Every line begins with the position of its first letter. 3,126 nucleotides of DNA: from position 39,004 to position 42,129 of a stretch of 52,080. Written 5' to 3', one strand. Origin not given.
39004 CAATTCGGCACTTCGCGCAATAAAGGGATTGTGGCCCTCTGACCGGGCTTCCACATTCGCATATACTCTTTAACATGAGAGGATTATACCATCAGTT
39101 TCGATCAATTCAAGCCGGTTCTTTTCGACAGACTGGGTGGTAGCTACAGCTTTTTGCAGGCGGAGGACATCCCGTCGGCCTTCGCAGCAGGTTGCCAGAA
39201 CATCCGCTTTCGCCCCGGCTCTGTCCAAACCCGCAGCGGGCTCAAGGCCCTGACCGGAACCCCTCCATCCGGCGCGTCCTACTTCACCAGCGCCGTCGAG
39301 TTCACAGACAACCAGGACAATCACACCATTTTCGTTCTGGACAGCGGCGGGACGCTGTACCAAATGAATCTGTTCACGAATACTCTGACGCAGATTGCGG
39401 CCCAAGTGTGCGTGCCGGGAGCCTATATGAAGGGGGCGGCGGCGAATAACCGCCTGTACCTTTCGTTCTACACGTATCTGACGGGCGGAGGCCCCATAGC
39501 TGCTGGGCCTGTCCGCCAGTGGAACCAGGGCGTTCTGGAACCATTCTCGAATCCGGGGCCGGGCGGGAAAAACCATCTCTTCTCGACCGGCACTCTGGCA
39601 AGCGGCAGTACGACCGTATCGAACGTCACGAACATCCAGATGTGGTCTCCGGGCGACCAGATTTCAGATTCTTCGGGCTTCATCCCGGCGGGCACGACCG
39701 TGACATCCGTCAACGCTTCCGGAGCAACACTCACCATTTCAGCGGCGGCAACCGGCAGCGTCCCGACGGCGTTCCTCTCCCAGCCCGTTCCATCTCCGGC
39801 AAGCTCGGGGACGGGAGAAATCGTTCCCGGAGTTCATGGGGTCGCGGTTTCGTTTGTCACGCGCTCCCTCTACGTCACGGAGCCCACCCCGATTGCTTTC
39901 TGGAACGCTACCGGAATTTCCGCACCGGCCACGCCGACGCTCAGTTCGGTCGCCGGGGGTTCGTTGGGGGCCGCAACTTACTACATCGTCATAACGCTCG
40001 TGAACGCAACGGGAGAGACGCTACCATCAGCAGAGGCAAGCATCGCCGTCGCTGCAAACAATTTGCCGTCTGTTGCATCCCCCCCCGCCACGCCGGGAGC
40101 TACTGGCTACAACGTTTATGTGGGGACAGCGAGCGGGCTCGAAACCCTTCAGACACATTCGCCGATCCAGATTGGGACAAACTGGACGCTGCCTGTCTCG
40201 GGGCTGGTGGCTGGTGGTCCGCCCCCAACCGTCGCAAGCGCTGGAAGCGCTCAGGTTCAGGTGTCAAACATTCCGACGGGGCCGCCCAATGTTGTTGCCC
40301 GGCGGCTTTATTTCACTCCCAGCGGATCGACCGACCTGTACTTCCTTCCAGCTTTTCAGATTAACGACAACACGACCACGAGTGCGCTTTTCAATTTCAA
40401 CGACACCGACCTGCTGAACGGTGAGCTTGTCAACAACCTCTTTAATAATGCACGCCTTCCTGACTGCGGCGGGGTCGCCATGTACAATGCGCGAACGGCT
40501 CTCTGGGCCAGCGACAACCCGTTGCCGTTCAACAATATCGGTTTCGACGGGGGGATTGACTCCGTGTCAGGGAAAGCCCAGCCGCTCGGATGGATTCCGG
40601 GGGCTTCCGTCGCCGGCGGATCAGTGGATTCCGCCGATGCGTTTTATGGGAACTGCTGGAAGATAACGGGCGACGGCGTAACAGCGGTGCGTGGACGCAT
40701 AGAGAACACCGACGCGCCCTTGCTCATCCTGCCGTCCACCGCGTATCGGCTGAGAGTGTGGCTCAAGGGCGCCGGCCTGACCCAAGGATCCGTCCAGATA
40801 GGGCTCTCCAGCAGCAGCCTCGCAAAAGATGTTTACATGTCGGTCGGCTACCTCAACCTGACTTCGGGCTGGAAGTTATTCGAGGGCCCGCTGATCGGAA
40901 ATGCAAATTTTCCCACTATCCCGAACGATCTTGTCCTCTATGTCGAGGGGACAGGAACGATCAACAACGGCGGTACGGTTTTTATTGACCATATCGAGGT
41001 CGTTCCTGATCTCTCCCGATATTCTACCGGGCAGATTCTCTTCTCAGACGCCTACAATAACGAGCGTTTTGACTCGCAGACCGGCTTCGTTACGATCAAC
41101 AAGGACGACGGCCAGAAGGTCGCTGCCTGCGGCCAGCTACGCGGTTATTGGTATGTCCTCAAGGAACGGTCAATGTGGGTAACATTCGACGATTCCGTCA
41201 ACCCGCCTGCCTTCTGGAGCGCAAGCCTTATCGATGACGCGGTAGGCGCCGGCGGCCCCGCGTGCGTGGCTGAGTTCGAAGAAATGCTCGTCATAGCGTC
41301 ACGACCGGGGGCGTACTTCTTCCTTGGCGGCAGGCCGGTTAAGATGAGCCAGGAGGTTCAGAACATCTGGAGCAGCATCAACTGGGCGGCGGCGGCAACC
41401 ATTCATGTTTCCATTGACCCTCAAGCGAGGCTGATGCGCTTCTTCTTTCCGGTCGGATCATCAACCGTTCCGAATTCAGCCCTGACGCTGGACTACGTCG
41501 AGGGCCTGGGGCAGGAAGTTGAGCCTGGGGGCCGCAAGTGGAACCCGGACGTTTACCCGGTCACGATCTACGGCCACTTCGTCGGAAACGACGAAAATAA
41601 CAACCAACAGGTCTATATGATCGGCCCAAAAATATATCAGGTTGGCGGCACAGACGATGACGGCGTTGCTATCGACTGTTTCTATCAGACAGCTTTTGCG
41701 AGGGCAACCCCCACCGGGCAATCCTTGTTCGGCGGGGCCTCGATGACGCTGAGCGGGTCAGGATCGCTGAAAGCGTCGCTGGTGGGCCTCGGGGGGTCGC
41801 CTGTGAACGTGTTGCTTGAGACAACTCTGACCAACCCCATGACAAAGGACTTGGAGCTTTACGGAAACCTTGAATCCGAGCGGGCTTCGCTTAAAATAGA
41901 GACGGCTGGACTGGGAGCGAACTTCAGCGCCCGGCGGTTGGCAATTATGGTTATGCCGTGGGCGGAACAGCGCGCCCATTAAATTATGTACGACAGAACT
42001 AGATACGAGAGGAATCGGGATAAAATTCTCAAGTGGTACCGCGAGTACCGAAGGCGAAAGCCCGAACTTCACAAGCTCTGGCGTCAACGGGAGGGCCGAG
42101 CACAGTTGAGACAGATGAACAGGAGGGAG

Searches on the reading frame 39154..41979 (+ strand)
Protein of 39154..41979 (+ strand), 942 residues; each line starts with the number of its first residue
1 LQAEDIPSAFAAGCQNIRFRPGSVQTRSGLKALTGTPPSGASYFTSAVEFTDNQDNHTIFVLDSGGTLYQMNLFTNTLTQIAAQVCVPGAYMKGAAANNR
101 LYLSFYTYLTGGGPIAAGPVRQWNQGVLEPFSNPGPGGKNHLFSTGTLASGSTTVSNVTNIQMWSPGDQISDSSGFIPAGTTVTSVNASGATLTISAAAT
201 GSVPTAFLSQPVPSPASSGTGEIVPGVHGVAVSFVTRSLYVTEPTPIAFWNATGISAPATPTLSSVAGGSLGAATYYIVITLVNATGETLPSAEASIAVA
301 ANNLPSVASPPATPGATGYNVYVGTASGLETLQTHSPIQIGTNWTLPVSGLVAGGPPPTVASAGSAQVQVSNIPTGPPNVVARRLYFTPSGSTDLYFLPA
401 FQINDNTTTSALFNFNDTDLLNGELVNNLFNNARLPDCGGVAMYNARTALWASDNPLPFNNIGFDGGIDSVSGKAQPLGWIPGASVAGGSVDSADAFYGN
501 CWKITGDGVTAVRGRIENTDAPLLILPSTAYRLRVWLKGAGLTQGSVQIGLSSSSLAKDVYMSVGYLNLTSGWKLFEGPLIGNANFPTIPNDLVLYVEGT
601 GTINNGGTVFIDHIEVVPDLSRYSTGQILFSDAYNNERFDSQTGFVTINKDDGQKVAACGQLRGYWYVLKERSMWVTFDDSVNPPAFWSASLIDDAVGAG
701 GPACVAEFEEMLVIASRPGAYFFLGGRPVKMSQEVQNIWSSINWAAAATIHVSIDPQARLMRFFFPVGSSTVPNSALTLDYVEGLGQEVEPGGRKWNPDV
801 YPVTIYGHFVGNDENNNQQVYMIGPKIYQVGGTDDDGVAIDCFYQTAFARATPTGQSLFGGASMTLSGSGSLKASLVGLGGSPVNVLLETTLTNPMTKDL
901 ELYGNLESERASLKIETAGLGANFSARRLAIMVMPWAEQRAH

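Call 42: search_protein_families(library=phrogs, proteins=[window:39154-41979:+], max_evalue=0.00001)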
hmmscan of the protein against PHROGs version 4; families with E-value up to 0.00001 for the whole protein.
window:39154-41979:+ (942 aa): 1 family
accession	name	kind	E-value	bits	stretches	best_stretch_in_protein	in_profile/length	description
phrog_3287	-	head and packaging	2.7e-13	50.6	1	642-784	198-339/524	virion structural protein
